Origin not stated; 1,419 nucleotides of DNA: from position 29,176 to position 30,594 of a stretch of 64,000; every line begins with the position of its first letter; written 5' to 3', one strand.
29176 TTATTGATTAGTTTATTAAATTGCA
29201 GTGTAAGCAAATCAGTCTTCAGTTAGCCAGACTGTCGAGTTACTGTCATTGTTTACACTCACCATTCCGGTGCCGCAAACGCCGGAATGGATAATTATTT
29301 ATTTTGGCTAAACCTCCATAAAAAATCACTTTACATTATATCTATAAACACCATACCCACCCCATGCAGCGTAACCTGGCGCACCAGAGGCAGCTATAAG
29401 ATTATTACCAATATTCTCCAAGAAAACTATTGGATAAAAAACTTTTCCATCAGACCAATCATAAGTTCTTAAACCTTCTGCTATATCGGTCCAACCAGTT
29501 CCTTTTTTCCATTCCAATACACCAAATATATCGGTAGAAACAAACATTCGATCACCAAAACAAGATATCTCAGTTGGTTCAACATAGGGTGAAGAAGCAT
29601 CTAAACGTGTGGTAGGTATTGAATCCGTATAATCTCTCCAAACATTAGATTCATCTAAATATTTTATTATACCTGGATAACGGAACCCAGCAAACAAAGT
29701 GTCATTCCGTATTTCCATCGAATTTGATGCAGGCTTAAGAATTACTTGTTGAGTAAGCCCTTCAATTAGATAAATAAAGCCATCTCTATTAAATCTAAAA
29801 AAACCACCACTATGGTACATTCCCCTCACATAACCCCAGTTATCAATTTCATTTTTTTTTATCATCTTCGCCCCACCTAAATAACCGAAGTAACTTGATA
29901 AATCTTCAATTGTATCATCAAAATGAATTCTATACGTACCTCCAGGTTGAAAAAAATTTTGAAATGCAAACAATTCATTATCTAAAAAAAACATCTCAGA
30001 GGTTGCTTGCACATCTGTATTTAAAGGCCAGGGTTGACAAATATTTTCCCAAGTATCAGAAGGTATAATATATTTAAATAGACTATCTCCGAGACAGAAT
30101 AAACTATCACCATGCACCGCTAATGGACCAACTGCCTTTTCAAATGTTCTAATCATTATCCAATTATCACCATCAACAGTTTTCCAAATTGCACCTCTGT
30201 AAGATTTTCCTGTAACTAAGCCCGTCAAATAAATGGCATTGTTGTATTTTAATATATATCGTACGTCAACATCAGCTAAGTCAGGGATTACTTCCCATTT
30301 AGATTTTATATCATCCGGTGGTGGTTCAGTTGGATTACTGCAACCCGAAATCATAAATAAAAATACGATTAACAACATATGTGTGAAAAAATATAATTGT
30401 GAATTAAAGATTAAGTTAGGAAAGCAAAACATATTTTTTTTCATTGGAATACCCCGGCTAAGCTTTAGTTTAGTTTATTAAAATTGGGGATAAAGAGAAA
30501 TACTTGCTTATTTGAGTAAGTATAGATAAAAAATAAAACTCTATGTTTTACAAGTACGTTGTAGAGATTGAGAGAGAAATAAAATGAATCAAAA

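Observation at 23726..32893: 1232-bp perfectly identical duplication of thymidine phosphorylase; second copy fused in frame to an SPFH-domain N-terminus, bracketing a 6.5-kb segment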

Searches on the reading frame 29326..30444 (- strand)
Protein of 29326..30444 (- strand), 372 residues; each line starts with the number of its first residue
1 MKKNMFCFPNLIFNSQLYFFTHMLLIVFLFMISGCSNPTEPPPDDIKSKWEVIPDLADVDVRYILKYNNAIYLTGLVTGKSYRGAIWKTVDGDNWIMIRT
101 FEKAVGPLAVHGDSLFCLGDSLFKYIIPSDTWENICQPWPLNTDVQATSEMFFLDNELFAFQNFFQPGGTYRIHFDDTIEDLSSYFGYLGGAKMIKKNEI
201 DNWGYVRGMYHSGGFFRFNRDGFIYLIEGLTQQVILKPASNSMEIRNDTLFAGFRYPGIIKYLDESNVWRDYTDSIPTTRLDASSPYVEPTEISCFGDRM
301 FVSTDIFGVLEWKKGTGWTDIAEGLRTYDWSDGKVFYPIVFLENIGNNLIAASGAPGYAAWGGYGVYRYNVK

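Call 9: search_protein_families(library=pfam, proteins=[window:29326-30444:-])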
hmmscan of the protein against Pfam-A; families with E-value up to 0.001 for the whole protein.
window:29326-30444:- (372 aa): 0 families

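Call 27: find_encoding_contigs(protein=window:29326-30444:-, flank=10000, max_places=10)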
Protein window:29326-30444:- (372 aa): 23 contigs read that carry it; 10 places shown.
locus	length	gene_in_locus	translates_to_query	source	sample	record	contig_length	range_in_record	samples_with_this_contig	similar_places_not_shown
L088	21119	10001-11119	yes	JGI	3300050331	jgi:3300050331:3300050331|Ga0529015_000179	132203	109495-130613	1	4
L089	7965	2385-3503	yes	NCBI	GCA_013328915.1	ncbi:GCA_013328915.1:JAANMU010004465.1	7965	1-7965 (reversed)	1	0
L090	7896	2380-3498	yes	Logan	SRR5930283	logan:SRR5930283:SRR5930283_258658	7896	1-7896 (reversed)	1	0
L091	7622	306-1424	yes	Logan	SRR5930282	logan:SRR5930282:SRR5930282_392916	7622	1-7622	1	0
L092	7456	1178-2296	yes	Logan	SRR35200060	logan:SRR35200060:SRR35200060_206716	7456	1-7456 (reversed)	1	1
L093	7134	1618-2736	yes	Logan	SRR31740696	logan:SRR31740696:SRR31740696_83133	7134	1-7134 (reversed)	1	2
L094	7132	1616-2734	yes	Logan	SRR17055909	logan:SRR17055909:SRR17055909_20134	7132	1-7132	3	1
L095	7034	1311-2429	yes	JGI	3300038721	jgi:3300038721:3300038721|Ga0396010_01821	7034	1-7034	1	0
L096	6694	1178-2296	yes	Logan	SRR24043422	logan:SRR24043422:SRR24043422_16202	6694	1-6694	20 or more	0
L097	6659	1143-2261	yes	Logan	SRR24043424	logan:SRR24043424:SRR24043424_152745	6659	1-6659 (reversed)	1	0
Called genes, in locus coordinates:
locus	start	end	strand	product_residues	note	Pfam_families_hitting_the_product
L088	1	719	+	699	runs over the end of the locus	PF02897:Peptidase_S9_N, PF00326:Peptidase_S9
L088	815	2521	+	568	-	PF00246:Peptidase_M14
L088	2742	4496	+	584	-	PF18962:Por_Secre_tail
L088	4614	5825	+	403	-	PF02222:ATP-grasp, PF02655:ATP-grasp_3, PF02786:CPSase_L_D2, PF07478:Dala_Dala_lig_C, PF13535:ATP-grasp_4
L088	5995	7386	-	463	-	PF01212:Beta_elim_lyase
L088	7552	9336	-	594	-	PF01145:Band_7, PF02885:Glycos_trans_3N, PF00591:Glycos_transf_3, PF07831:PYNP_C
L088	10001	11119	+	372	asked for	-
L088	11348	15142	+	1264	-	PF18962:Por_Secre_tail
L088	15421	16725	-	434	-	PF02885:Glycos_trans_3N, PF00591:Glycos_transf_3, PF07831:PYNP_C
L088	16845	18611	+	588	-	PF01336:tRNA_anti-codon, PF01409:tRNA-synt_2d (faint), PF00152:tRNA-synt_2, PF02938:GAD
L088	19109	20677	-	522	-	PF02366:PMT (weak)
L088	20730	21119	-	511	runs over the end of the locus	PF13231:PMT_2 (weak)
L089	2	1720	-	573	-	?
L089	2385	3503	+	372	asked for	-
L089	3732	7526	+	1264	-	PF18962:Por_Secre_tail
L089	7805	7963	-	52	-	?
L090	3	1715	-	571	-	?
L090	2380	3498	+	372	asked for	-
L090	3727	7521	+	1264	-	PF18962:Por_Secre_tail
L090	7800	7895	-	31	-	?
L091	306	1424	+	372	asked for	-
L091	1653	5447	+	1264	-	PF18962:Por_Secre_tail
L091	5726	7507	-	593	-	PF01145:Band_7, PF02885:Glycos_trans_3N, PF00591:Glycos_transf_3, PF07831:PYNP_C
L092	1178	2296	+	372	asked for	-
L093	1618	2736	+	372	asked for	-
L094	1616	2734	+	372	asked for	-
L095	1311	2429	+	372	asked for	-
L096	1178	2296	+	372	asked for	-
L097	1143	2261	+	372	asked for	-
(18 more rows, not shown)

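Call 34: find_homologous_proteins(query=window:29326-30444:-)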
Query window:29326-30444:- (372 aa): 26 proteins with E <= 0.001 among 1585 candidates.
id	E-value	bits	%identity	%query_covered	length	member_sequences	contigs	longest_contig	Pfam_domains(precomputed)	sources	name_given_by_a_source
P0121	1.8e-259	878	99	100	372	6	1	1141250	-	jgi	jgi:hypothetical protein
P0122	3.9e-208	709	81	94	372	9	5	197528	-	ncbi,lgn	-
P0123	2.1e-199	681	80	94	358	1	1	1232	-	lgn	-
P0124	6.6e-195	666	75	100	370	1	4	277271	-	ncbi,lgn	-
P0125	9.5e-195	665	79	95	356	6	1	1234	-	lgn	-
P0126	1.2e-191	655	76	100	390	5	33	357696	-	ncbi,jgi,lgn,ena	jgi:hypothetical protein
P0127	1.4e-188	645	75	96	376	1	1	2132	-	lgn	-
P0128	1.6e-182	625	73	95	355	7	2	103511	-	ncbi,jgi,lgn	jgi:hypothetical protein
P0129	8.6e-182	623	74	92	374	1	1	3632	-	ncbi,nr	ncbi:MAG: hypothetical protein Q8M94_19405 [Ignavibacteria bacterium]|nr:hypothetical protein [Ignav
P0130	9.6e-182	622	75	91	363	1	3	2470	-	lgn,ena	-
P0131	4.3e-180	617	74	94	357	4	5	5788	-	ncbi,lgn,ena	-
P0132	2.4e-176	605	71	96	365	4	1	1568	-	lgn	-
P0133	3.0e-175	601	71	97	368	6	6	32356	-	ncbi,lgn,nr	ncbi:MAG: hypothetical protein IT276_01860 [Ignavibacteriaceae bacterium]|nr:hypothetical protein [I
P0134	2.8e-172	591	70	96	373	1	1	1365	-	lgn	-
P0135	4.4e-172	591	70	94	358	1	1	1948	-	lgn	-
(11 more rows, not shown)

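Call 35: find_encoding_contigs(protein=P0122, flank=10000, max_places=4)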
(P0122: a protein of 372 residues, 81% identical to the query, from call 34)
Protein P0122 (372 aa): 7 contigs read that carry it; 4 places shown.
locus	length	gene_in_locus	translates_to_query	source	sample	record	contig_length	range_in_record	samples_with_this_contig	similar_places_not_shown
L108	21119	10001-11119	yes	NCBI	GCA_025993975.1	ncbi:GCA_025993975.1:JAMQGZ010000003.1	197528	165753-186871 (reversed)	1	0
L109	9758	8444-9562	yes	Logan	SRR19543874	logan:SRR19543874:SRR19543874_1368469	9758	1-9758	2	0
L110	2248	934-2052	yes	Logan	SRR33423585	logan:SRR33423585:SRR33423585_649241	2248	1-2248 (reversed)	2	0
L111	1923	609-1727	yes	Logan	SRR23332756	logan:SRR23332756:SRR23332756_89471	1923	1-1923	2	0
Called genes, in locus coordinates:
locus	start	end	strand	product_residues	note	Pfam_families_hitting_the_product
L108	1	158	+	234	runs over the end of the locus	PF01578:Cytochrom_C_asm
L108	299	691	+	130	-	PF03100:CcmE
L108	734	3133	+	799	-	PF01578:Cytochrom_C_asm, PF16327:CcmF_C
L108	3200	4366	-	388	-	PF04055:Radical_SAM, PF12544:LAM_C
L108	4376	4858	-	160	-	PF13420:Acetyltransf_4 (weak), PF00583:Acetyltransf_1, PF13673:Acetyltransf_10 (weak), PF13508:Acetyltransf_7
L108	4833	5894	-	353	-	PF02655:ATP-grasp_3 (weak), PF08443:RimK (faint), PF07478:Dala_Dala_lig_C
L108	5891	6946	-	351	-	PF02655:ATP-grasp_3, PF07478:Dala_Dala_lig_C, PF13535:ATP-grasp_4 (faint)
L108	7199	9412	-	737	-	PF17191:RecG_wedge, PF01336:tRNA_anti-codon (weak), PF00270:DEAD, PF04851:ResIII, PF22590:Cas3-like_C_2 (faint), PF00271:Helicase_C, PF19833:RecG_dom3_C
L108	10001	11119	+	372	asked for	-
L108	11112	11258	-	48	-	-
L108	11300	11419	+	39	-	-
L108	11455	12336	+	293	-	-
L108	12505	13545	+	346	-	-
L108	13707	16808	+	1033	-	PF18962:Por_Secre_tail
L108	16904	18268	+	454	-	PF01966:HD (weak), PF13286:HD_assoc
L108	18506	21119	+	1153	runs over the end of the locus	PF08447:PAS_3, PF00989:PAS, PF08447:PAS_3, PF01590:GAF, PF13185:GAF_2, PF01590:GAF, PF00512:HisKA, PF02518:HATPase_c, +5 more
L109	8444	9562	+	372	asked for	-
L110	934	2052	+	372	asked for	-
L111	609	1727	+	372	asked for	-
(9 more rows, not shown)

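Call 36: find_encoding_contigs(protein=P0126, flank=10000, max_places=4)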
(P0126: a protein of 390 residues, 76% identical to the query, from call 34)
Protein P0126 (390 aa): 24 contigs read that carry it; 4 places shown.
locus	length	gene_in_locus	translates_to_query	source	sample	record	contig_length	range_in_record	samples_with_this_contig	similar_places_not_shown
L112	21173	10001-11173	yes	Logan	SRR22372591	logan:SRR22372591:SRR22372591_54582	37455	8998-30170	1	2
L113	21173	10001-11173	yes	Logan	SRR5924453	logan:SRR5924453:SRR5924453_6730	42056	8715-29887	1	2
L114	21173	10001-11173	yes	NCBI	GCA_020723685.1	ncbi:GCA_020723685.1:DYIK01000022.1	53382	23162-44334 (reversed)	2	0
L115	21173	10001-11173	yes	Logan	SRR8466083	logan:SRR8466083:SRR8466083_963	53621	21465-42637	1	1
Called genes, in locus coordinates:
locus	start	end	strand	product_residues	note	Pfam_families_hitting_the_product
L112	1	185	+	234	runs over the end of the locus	PF01578:Cytochrom_C_asm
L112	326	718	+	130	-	PF03100:CcmE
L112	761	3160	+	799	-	PF01578:Cytochrom_C_asm, PF16327:CcmF_C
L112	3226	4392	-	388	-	PF04055:Radical_SAM, PF12544:LAM_C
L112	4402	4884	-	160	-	PF13420:Acetyltransf_4 (weak), PF00583:Acetyltransf_1, PF13673:Acetyltransf_10 (weak), PF13508:Acetyltransf_7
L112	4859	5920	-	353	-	PF08443:RimK (faint), PF02655:ATP-grasp_3 (weak), PF07478:Dala_Dala_lig_C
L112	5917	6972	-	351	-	PF01071:GARS_A (faint), PF02655:ATP-grasp_3, PF07478:Dala_Dala_lig_C, PF13535:ATP-grasp_4 (faint)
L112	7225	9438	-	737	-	PF17191:RecG_wedge, PF01336:tRNA_anti-codon (weak), PF00270:DEAD, PF04851:ResIII, PF22590:Cas3-like_C_2 (faint), PF00271:Helicase_C, PF19833:RecG_dom3_C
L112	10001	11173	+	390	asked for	-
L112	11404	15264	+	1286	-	PF18962:Por_Secre_tail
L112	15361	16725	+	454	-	PF01966:HD (weak), PF13286:HD_assoc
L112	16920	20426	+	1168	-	PF08447:PAS_3, PF13426:PAS_9, PF08447:PAS_3, PF01590:GAF, PF13185:GAF_2, PF01590:GAF, PF13426:PAS_9, PF00512:HisKA, +6 more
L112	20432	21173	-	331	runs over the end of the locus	PF01210:NAD_Gly3P_dh_N, PF02558:ApbA (weak), PF03807:F420_oxidored (weak), PF10727:Rossmann-like (weak), PF07479:NAD_Gly3P_dh_C, PF20618:GPD_NAD_C_bact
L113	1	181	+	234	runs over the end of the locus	PF01578:Cytochrom_C_asm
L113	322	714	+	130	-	PF03100:CcmE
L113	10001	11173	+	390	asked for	-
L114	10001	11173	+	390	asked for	-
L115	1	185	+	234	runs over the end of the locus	PF01578:Cytochrom_C_asm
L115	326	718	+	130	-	PF03100:CcmE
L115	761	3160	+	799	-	PF01578:Cytochrom_C_asm, PF16327:CcmF_C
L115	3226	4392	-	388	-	PF04055:Radical_SAM, PF12544:LAM_C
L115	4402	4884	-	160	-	PF13420:Acetyltransf_4 (weak), PF00583:Acetyltransf_1, PF13673:Acetyltransf_10 (weak), PF13508:Acetyltransf_7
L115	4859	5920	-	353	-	PF08443:RimK (faint), PF02655:ATP-grasp_3 (weak), PF07478:Dala_Dala_lig_C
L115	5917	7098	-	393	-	PF01071:GARS_A (faint), PF02655:ATP-grasp_3, PF07478:Dala_Dala_lig_C, PF13535:ATP-grasp_4 (faint)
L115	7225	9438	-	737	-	PF17191:RecG_wedge, PF01336:tRNA_anti-codon (weak), PF00270:DEAD, PF04851:ResIII, PF00271:Helicase_C, PF19833:RecG_dom3_C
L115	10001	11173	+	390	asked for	-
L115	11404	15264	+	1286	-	PF18962:Por_Secre_tail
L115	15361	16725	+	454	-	PF01966:HD (weak), PF13286:HD_assoc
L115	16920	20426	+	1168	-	PF08447:PAS_3, PF13426:PAS_9, PF08447:PAS_3, PF01590:GAF, PF13185:GAF_2, PF01590:GAF, PF13426:PAS_9, PF00512:HisKA, +6 more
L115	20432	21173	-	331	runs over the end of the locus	PF01210:NAD_Gly3P_dh_N, PF02558:ApbA (weak), PF03807:F420_oxidored (weak), PF10727:Rossmann-like (weak), PF07479:NAD_Gly3P_dh_C, PF20618:GPD_NAD_C_bact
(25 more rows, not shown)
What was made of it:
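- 29326..30444 (-): 372-aa protein with no family match. It is the cargo partner of the T9SS protein. Homologs at 48-81% identity all lie next to RecG in the contexts seen (calls 34-36).
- The cargo has a different native context (calls 35, 36).
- Tried and rejected: Homologs of the 372-aa protein all sit next to RecG in the contexts seen (calls 34-36).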

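Call 61: search_protein_families(library=ncbifam, proteins=[window:29326-30444:-])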
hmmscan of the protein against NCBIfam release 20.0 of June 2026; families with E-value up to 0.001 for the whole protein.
window:29326-30444:- (372 aa): 0 families
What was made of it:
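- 29326..30444 (-): No Pfam or NCBIfam hit (calls 9, 61).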
